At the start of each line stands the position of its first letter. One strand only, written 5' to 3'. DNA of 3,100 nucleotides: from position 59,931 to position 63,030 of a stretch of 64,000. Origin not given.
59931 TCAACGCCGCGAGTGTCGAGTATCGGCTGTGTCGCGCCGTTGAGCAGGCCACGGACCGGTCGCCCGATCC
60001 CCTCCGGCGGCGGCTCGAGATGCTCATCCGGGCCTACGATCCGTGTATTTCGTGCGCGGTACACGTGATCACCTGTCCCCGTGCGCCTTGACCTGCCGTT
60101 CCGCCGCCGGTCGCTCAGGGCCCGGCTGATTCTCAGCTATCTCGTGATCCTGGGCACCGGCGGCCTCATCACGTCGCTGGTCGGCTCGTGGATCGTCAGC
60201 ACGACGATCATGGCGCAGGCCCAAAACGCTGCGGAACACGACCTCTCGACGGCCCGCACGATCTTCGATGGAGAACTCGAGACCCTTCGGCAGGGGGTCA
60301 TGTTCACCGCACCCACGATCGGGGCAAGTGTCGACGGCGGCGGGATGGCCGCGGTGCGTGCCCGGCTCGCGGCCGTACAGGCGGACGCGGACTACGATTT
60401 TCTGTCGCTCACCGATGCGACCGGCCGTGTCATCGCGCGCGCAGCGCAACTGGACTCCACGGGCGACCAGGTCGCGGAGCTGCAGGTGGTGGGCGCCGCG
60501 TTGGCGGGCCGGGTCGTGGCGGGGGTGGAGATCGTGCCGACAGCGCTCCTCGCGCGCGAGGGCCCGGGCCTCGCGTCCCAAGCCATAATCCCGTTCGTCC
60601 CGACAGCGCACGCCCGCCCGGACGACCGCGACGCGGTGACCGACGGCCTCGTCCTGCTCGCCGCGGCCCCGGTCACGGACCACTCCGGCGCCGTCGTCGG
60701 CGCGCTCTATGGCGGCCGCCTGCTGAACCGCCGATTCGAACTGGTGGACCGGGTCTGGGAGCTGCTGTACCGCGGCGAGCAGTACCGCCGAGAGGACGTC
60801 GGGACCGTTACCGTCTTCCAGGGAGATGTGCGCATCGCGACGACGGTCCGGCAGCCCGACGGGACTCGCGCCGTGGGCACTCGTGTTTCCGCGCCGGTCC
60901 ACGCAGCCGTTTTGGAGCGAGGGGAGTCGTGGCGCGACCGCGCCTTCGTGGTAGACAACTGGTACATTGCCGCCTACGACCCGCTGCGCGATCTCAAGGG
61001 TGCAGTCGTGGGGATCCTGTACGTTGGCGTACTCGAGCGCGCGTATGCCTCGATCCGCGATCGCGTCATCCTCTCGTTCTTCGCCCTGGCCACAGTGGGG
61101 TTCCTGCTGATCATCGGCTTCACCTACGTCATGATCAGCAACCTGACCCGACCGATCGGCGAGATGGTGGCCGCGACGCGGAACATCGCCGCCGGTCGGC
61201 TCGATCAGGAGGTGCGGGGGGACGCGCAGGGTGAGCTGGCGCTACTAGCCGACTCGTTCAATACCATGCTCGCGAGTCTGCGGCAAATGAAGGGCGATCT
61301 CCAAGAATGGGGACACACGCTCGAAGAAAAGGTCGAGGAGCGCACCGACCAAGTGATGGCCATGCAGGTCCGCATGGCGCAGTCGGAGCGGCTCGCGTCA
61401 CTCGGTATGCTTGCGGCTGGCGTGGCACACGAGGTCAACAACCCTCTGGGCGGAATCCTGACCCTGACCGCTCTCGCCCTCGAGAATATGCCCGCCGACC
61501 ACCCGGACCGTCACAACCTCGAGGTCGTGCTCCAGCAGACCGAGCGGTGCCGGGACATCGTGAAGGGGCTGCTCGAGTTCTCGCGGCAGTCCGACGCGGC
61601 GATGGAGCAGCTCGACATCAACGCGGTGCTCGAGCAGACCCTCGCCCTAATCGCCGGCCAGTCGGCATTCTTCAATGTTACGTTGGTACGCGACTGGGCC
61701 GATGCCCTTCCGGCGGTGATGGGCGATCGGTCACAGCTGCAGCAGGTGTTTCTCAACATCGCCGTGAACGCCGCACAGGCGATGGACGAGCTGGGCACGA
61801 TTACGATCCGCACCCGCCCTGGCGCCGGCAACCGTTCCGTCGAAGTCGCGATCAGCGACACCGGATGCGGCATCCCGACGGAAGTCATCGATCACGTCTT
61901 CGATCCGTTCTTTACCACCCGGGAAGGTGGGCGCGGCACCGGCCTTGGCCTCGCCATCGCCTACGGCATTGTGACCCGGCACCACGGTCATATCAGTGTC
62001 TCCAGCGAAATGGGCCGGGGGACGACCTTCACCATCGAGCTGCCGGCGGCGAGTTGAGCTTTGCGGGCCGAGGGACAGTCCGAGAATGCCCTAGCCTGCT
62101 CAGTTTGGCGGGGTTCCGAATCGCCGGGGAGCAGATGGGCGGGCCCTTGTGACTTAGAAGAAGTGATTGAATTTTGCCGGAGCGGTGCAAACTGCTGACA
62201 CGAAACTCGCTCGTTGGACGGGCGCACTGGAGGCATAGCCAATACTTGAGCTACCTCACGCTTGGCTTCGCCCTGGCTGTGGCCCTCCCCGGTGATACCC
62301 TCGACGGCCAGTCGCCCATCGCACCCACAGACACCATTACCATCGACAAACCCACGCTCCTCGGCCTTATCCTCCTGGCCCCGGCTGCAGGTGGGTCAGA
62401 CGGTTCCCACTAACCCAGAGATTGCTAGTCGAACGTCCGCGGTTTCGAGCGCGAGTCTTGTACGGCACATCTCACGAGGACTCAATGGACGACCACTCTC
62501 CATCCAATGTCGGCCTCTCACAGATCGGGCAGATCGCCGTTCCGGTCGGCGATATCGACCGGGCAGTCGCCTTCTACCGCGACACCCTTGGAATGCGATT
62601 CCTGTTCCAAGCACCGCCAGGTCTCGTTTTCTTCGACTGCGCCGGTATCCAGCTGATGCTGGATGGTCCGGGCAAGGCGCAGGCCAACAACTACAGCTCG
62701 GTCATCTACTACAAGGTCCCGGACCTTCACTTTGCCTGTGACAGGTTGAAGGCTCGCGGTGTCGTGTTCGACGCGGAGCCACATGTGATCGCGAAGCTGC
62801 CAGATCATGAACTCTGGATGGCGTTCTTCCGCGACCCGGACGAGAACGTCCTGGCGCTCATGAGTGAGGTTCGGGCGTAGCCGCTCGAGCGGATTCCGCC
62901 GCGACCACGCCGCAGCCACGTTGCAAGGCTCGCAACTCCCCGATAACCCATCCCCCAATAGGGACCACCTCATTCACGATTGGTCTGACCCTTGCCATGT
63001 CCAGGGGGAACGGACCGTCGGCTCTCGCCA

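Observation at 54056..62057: Cytoplasmic four-subunit [NiFe]-hydrogenase translationally coupled to three receiver proteins and bracketed by two histidine kinases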

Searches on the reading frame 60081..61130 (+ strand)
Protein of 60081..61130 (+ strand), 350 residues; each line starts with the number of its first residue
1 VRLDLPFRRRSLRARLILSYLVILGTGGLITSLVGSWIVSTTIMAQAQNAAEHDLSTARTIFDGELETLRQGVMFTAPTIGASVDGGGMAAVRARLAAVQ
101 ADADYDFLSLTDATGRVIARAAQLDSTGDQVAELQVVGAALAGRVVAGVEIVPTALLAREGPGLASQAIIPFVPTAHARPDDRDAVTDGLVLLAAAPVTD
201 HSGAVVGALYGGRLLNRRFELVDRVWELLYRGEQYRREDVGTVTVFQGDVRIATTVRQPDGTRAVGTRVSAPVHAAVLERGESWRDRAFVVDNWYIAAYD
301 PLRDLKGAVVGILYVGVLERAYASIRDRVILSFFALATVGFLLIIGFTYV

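Call 44: find_homologous_proteins(query=window:60213-61064:+, max_evalue=0.00001)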
Query seq(284 aa) (284 aa): 13 proteins with E <= 0.00001 among 8000 candidates.
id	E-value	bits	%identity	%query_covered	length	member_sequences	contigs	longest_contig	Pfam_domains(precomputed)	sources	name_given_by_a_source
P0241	6.3e-53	198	50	78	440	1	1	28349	PF00672.31,PF17201.11,PF17202.11,PF17203.11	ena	-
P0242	3.1e-47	179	67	46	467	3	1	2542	PF00672.31,PF17201.11,PF02518.32,PF00512.32,PF17202.11,PF17203.11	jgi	jgi:two-component system NtrC family sensor kinase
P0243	2.0e-46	177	38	98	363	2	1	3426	PF17201.11,PF14827.13,PF17202.11,PF17203.11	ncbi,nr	ncbi:MAG TPA: cache domain-containing protein, partial [Bacteroidota bacterium]|nr:cache domain-cont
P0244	9.7e-46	174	53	60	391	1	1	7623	PF00672.31,PF17201.11,PF00512.32,PF17202.11,PF17203.11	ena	-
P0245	1.5e-40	157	55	48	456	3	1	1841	PF00672.31,PF17201.11,PF02518.32,PF00512.32,PF17202.11,PF17203.11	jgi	jgi:two-component system NtrC family sensor kinase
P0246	7.3e-40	155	68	38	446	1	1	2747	PF00672.31,PF17201.11,PF02518.32,PF00512.32,PF17202.11,PF17203.11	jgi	jgi:two-component system NtrC family sensor kinase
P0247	1.2e-39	154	49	58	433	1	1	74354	PF17201.11,PF17202.11,PF17203.11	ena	-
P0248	1.6e-28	118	53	40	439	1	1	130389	PF00672.31,PF17201.11,PF02518.32,PF00512.32,PF17202.11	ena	-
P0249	1.1e-27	115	57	37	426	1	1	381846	PF00672.31,PF17201.11,PF02518.32,PF00512.32,PF17202.11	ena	-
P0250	1.5e-27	115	51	50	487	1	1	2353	PF00672.31,PF17201.11,PF02518.32,PF00512.32,PF17202.11,PF17203.11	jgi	jgi:signal transduction histidine kinase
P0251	3.0e-26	110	57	33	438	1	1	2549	PF00672.31,PF17201.11,PF02518.32,PF00512.32,PF17202.11,PF17203.11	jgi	jgi:two-component system, NtrC family, sensor kinase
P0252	3.3e-24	104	55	32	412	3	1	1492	PF00672.31,PF17201.11,PF02518.32,PF17202.11,PF17203.11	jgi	jgi:signal transduction histidine kinase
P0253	4.7e-20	90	64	24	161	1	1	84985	PF00672.31,PF17201.11,PF17202.11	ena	-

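Call 61: predict_structure(alignment_id=A3)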
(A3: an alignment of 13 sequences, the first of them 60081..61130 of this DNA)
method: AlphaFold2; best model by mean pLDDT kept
length: 350 residues; sequences in the alignment: 13
mean_pLDDT: 87.4   pTM: 0.82
mean pLDDT of the five models: 87.4, 83.2, 81.3, 80.5, 75.9
residues with pLDDT >= 90: 172; 70-90: 158; 50-70: 14; < 50: 6
segments of 3 or more residues with pLDDT < 50: 1-6
pLDDT, mean of each block of 10 residues (from residue 1): 50 77 79 81 87 94 94 91 79 87 86 90 71 90 96 91 89 76 88 95 92 94 95 88 95 92 91 92 91 91 96 95 87 85 84
secondary structure, 60 per line:
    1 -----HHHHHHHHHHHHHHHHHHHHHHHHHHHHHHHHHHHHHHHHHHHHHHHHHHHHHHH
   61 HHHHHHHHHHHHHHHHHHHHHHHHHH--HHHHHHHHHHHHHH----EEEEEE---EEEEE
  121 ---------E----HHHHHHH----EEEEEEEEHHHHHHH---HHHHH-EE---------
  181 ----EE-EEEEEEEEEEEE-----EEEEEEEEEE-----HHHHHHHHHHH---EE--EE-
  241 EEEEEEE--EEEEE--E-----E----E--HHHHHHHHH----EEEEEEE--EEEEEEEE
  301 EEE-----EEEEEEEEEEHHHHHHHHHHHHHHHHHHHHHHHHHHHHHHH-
elements in order: H6-86 H89-102 E107-112 E116-120 H135-141 E146-153 H154-160 H164-168 E188-199 E205-214 H220-230 E241-247 E250-254 H271-279 E284-290 E293-303 E309-318 H319-349

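Call 64: fold_search(model_id=the predicted structure, library=pdb)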
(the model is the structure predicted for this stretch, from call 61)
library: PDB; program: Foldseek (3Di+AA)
matches with E <= 10: 1433; with E <= 0.001: 110
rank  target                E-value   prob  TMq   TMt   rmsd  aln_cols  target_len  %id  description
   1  5ltx_B                2.5e-08  1.00  0.40  0.54   7.9       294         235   13  LIGAND BINDING DOMAIN OF PSEUDOMONAS AERUGINOSA PAO1 AMINO ACID CHEMORECEPTOR PCTA IN COMPLEX WITH L-MET (released 2017-09-20)
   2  5t65_A                3.5e-08  1.00  0.41  0.54   7.0       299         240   13  LIGAND BINDING DOMAIN OF PSEUDOMONAS AERUGINOSA PAO1 AMINO ACID CHEMORECEPTOR PCTA IN COMPLEX WITH L-ILE (released 2017-09-13)
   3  6fu4_B                5.1e-08  1.00  0.36  0.41  10.7       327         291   13  Ligand binding domain (LBD) of the p. aeruginosa histamine receptor TlpQ (released 2018-05-16)
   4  5t7m_B                6.9e-08  1.00  0.38  0.50   8.0       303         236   14  LIGAND BINDING DOMAIN OF PSEUDOMONAS AERUGINOSA PAO1 AMINO ACID CHEMORECEPTOR PCTA IN COMPLEX WITH L-TRP (released 2017-09-20)
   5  3lif_A                7.3e-08  1.00  0.41  0.54   8.0       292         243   11  Crystal Structure of the extracellular domain of the putative histidine kinase rpHK1S-Z16 (released 2010-05-05)
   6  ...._B                9.4e-08  1.00  0.28  0.60   5.1       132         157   23  Sensor domain of Oscillibacter ruminantium chemoreceptor in complex with formate. (released 2025-02-12)
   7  5t7m_A                9.4e-08  1.00  0.41  0.55   7.6       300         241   14  LIGAND BINDING DOMAIN OF PSEUDOMONAS AERUGINOSA PAO1 AMINO ACID CHEMORECEPTOR PCTA IN COMPLEX WITH L-TRP (released 2017-09-20)
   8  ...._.                9.9e-08  1.00  0.28  0.61   5.1       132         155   23  Sensor domain of Oscillibacter ruminantium chemoreceptor in complex with formate. (released 2025-02-12)
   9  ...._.                9.9e-08  1.00  0.26  0.57   8.8       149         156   20  Sensor domain of Asticcacaulis benevestitus chemoreceptor in complex with formate. (released 2025-02-12)
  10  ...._B                1.4e-07  1.00  0.27  0.58   8.6       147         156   20  Sensor domain of Asticcacaulis benevestitus chemoreceptor in complex with formate. (released 2025-02-12)
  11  9koo_B                1.8e-07  1.00  0.40  0.55   7.0       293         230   15  Ligand binding domain of Pseudomonas Aeruginosa PAO1 chemoreceptor PctA in complex with MHF (released 2025-11-26)
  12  3by9_A                1.8e-07  1.00  0.39  0.50   8.4       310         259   12  Crystal structure of the V. cholerae Histidine Kinase DctB Sensor Domain (released 2008-08-12)
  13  9a69_B                1.9e-07  1.00  0.46  0.29   8.0       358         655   10  Integrative model of MCPB-MCPC by crosslinking MS and deep learning (released 2024-09-18)
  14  6fu4_A                2.1e-07  1.00  0.40  0.45  10.3       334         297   13  Ligand binding domain (LBD) of the p. aeruginosa histamine receptor TlpQ (released 2018-05-16)
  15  6fu4_D                2.3e-07  1.00  0.39  0.45  10.2       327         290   13  Ligand binding domain (LBD) of the p. aeruginosa histamine receptor TlpQ (released 2018-05-16)
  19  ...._C                3.8e-07  1.00  0.26  0.58   9.2       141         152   21  Sensor domain of Asticcacaulis benevestitus chemoreceptor in complex with formate. (released 2025-02-12)
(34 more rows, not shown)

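Call 69: search_solved_structures(query=window:60081-61130:+, max_evalue=1, show_alignments=4)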
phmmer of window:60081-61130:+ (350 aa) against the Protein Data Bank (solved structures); distinct sequences matched with E-value up to 1: 2.
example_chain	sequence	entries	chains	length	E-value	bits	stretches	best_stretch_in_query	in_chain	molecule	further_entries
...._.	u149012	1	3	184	1.2e-06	31.1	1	250-318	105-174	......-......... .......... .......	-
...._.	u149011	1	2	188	5.5e-05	25.6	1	242-321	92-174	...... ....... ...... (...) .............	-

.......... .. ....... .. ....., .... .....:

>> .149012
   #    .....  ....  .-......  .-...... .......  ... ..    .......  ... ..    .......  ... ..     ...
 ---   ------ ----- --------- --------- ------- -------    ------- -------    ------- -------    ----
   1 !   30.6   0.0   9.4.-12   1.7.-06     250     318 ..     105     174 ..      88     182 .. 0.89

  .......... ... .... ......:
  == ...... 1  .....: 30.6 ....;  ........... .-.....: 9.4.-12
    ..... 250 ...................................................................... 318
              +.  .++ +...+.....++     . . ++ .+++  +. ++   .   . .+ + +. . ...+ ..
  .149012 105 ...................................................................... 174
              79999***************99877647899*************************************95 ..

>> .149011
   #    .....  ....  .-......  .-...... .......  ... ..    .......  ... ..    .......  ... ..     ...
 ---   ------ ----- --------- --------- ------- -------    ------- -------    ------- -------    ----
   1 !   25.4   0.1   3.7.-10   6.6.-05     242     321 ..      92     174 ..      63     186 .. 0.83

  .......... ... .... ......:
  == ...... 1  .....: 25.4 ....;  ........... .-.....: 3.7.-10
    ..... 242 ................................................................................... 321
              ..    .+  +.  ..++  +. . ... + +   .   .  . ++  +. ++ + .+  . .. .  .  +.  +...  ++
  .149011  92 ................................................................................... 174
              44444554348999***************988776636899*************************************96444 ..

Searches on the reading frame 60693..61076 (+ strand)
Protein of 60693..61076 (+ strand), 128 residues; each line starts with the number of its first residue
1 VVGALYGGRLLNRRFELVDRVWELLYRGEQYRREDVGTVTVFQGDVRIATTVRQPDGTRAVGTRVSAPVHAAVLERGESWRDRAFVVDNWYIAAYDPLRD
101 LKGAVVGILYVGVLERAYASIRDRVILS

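Call 77: search_solved_structures(query=A4, max_evalue=1, show_alignments=3)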
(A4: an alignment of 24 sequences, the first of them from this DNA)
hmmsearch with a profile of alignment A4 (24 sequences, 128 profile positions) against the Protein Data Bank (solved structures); distinct sequences matched with E-value up to 1: 2.
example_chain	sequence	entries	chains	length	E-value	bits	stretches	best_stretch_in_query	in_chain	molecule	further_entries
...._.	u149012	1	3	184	5.5e-08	36.3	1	46-117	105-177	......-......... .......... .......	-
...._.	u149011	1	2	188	2.7e-07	34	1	40-117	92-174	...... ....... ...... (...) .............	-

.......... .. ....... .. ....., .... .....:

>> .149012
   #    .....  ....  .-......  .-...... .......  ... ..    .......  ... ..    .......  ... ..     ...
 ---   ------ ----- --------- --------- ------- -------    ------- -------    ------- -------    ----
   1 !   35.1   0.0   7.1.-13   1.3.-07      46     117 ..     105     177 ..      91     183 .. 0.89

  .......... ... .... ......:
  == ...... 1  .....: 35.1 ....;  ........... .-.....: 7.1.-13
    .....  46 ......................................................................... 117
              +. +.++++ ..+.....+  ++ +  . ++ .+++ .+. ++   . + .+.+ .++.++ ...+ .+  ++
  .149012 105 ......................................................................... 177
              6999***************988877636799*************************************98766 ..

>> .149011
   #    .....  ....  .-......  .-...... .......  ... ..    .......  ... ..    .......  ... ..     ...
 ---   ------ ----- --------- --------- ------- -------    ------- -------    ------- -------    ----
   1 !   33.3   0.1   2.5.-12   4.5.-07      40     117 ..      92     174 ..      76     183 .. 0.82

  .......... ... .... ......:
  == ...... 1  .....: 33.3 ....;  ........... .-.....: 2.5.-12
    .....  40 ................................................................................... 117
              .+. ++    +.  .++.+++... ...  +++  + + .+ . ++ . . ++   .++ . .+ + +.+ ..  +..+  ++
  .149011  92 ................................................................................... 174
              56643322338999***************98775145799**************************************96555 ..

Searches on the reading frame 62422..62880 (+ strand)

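Call 43: search_protein_families(library=pfam, proteins=[window:62422-62880:+], max_evalue=0.01)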
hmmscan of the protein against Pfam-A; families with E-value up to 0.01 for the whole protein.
window:62422-62880:+ (152 aa): 3 families
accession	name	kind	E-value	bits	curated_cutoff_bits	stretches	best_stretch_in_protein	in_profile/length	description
PF00903.31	Glyoxalase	-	4.3e-16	59.8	20.6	1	34-145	1-120/121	Glyoxalase/Bleomycin resistance protein/Dioxygenase superfamily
PF22677.2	Ble-like_N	-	6.3e-05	23.1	24.5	1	40-60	7-27/41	Bleomycin resistance protein-like N-terminal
PF13669.12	Glyoxalase_4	-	0.0021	18.8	27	0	37-62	2-27/109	Glyoxalase/Bleomycin resistance protein/Dioxygenase superfamily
